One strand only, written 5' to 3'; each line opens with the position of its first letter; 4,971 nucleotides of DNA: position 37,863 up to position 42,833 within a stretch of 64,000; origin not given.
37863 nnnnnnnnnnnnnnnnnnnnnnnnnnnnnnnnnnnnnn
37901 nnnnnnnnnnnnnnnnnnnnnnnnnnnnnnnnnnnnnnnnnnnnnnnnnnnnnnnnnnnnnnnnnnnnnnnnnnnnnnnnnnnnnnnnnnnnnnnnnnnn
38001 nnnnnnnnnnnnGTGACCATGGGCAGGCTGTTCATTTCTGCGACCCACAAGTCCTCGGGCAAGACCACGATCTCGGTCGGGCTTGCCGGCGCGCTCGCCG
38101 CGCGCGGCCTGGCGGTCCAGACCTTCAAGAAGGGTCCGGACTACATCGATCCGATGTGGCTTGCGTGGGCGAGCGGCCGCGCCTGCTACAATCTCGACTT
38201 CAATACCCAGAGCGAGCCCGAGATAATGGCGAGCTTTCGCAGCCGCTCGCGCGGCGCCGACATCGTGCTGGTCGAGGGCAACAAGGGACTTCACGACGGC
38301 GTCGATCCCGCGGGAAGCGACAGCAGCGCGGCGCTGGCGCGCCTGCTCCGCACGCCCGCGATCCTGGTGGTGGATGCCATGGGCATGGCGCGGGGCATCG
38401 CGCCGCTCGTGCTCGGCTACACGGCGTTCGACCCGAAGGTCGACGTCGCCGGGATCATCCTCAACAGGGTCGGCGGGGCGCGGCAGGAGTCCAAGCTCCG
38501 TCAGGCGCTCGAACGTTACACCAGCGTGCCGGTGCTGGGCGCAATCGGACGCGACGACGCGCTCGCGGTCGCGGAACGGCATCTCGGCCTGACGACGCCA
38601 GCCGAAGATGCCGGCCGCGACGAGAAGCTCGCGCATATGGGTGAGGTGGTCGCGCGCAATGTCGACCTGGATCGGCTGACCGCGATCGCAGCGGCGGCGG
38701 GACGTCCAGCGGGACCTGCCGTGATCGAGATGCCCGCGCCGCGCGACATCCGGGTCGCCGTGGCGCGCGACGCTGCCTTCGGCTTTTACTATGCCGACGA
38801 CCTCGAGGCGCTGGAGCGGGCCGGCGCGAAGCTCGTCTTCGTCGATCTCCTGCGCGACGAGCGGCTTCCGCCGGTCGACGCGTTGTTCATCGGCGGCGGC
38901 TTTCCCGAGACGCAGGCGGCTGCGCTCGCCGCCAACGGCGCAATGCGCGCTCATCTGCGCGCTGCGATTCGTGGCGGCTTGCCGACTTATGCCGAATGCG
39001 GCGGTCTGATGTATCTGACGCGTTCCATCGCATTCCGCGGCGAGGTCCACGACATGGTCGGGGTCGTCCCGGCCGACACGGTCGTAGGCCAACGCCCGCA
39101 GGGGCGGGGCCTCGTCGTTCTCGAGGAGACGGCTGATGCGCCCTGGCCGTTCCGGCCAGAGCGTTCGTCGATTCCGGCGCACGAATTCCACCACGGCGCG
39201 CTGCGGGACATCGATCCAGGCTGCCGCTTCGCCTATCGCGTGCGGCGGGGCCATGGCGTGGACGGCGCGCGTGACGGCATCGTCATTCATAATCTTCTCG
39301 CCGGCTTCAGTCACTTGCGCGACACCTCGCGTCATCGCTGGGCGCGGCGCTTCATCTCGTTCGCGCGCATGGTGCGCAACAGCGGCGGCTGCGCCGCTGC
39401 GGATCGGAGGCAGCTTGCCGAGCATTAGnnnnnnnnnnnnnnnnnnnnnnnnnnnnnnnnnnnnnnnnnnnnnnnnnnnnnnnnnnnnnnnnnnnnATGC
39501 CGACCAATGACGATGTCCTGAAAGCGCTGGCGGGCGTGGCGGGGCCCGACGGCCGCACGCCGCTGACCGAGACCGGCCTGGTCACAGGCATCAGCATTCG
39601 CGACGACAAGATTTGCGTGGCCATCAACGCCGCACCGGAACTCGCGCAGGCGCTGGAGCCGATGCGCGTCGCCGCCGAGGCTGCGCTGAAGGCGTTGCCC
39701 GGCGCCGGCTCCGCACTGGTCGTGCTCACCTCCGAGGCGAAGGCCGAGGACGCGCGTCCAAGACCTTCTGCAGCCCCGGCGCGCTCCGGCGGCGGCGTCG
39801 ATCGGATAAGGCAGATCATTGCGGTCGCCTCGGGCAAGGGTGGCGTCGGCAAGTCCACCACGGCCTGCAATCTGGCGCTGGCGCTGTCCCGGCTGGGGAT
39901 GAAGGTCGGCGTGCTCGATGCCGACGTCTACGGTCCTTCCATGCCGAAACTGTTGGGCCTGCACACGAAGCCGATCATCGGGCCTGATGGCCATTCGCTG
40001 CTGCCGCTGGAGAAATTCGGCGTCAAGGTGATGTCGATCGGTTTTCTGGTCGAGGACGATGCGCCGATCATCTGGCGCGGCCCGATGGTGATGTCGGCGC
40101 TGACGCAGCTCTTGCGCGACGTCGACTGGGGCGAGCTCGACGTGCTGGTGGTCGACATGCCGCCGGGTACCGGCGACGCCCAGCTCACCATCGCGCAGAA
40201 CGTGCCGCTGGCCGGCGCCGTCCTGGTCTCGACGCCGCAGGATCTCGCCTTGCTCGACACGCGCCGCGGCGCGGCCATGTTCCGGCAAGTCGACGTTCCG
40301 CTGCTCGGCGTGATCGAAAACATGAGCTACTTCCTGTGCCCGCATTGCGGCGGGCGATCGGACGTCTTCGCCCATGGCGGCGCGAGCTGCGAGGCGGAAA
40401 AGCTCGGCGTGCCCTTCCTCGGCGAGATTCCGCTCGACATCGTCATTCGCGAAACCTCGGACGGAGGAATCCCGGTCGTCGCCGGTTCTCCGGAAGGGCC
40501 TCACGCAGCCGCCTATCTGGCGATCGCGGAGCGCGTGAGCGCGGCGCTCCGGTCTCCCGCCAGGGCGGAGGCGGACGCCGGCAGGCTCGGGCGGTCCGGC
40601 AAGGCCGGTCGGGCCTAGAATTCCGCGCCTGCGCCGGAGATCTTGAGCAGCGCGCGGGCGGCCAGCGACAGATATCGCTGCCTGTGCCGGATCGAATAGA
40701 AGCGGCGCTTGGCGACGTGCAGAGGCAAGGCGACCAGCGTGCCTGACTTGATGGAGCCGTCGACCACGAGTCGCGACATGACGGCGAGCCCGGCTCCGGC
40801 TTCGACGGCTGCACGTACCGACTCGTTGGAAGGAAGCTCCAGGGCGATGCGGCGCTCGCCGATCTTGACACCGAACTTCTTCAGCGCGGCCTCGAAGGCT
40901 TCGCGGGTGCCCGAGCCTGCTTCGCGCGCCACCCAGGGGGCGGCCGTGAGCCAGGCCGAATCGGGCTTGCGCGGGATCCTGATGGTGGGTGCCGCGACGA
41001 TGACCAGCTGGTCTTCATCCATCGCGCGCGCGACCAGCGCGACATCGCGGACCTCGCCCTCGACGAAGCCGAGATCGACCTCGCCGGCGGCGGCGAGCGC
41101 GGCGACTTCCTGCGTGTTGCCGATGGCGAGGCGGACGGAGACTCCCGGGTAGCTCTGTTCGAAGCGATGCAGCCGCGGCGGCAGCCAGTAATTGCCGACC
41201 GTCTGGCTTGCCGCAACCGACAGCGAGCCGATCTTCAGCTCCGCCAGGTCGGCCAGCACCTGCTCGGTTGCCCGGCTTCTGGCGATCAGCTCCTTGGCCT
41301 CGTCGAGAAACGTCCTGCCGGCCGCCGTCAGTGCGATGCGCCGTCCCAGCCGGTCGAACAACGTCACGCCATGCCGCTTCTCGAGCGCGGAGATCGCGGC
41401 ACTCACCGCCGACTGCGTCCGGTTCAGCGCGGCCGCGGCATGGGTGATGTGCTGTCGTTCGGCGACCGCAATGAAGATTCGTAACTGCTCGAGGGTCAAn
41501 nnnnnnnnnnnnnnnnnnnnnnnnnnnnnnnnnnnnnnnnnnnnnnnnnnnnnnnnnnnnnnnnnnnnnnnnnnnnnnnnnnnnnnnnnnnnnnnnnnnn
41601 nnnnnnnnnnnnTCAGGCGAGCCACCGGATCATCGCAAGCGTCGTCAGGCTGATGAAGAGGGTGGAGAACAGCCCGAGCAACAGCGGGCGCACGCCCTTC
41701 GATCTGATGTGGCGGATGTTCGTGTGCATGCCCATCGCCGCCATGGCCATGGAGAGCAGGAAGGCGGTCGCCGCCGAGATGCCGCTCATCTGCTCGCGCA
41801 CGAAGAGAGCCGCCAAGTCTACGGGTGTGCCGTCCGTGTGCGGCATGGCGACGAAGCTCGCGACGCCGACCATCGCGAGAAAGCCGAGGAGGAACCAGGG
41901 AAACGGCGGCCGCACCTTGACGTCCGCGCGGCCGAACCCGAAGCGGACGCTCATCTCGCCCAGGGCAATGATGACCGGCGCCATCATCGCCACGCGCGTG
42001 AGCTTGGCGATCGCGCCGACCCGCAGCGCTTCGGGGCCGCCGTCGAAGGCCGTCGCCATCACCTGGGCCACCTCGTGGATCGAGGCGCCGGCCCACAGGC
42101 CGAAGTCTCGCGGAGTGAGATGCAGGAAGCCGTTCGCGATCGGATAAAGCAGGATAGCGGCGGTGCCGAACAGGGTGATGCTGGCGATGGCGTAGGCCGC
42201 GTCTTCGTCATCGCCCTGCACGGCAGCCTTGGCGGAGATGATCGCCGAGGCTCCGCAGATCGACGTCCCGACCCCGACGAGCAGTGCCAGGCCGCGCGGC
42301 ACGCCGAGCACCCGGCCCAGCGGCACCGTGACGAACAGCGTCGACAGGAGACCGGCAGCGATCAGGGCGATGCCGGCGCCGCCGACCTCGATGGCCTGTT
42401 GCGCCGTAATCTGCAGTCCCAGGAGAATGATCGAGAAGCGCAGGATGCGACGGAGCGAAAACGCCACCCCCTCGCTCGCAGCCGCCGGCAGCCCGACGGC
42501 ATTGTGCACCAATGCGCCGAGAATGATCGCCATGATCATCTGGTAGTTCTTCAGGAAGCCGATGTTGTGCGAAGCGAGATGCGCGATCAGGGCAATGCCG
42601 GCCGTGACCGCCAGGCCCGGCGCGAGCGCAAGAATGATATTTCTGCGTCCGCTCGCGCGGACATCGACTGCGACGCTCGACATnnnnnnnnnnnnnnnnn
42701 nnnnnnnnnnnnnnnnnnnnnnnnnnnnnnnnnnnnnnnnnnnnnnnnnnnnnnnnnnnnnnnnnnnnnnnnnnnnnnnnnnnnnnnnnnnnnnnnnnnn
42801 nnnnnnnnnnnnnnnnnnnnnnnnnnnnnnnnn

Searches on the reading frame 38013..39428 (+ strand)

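Call 53: search_protein_families(library=ncbifam, proteins=[window:38013-39428:+], max_evalue=1e-10)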
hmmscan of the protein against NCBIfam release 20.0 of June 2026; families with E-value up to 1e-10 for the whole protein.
window:38013-39428:+ (471 aa): 5 families
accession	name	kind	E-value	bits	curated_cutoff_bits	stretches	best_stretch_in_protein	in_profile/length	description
NF002204.1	PRK01077.1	equivalog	1.1e-121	406.7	254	1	5-435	3-418/420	cobyrinic acid a,c-diamide synthase CobB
NF033195.1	F430_CfbB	exception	1.3e-120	403.3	560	1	5-448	1-450/451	Ni-sirohydrochlorin a,c-diamide synthase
TIGR00379.1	cobB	subfamily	1.3e-119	400.1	261.4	1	6-451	2-447/449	cobyrinic/hydrogenobyrinic acid a,c-diamide synthase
NF053748.1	bifunc_CobBC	exception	6.5e-97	325.7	950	1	4-462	2-454/797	bifunctional hydrogenobyrinic acid a,c-diamide synthase/histidinol phosphate aminotransferase CobBC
NF010471.0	PRK13896.1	equivalog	2.1e-69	234.6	693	1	6-439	4-423/433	cobyrinic acid a,c-diamide synthase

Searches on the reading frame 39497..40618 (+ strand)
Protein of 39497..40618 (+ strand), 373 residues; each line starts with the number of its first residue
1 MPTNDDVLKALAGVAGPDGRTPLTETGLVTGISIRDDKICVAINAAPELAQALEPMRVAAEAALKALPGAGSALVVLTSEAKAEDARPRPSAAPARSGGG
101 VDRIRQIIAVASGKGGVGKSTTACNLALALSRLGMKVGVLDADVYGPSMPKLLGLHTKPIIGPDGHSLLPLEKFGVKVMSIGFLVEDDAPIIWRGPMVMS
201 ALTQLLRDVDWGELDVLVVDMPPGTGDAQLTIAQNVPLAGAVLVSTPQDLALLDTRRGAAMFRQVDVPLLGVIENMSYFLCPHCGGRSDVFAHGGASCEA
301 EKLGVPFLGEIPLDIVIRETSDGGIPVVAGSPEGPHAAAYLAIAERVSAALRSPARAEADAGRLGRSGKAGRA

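Call 35: search_protein_families(library=pfam, proteins=[window:39497-40618:+])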
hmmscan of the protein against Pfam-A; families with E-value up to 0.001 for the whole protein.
window:39497-40618:+ (373 aa): 7 families
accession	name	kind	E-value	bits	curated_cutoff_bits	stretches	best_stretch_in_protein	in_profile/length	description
PF10609.15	ParA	-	2.4e-99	332.2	27.1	1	104-347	2-245/246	NUBPL iron-transfer P-loop NTPase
PF01656.29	CbiA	-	3.8e-13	49.9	25.4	1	108-319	1-117/125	CobQ/CobB/MinD/ParA nucleotide binding domain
PF01883.24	FeS_assembly_P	-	3.1e-12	47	23.5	1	5-74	2-72/73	Iron-sulfur cluster assembly protein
PF13614.12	AAA_31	-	5.6e-10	39.9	27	1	106-144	2-40/177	AAA domain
PF09140.17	MipZ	-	1e-07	32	20.7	1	107-153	2-48/262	ATPase MipZ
PF02374.21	ArsA_ATPase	-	1e-07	31.9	24.3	1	110-143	5-38/305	Anion-transporting ATPase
PF00142.24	Fer4_NifH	-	1.5e-06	28.4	25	1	109-143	4-37/271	4Fe-4S iron sulfur cluster binding proteins, NifH/frxC family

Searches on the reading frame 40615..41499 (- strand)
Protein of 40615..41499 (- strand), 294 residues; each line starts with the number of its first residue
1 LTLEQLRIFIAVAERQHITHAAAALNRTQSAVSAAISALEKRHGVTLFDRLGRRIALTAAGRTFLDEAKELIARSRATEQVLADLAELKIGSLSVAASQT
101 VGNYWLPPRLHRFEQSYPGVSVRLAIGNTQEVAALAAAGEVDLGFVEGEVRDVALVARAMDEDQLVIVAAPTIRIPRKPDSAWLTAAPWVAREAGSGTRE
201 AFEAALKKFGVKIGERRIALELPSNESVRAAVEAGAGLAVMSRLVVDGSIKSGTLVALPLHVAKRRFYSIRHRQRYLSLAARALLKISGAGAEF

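Call 35: search_protein_families(library=pfam, proteins=[window:40615-41499:-])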
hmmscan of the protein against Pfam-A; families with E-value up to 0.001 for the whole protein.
window:40615-41499:- (294 aa): 3 families
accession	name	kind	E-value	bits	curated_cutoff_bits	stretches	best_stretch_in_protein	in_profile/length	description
PF03466.25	LysR_substrate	-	5.4e-44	150.5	28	1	90-286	5-202/209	LysR substrate binding domain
PF00126.33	HTH_1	-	1.5e-21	76.5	26.6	1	3-62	1-60/60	Bacterial regulatory helix-turn-helix protein, lysR family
PF12727.12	PBP_like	-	1.5e-05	24.6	27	1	188-237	95-145/193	PBP superfamily domain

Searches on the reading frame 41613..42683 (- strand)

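Call 35: search_protein_families(library=pfam, proteins=[window:41613-42683:-])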
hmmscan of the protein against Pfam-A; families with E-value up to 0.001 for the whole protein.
window:41613-42683:- (356 aa): 1 family
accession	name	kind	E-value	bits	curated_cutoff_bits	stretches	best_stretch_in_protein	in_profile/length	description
PF03601.19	Cons_hypoth698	-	5.4e-70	236.2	24.5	1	22-336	1-303/304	Conserved hypothetical protein 698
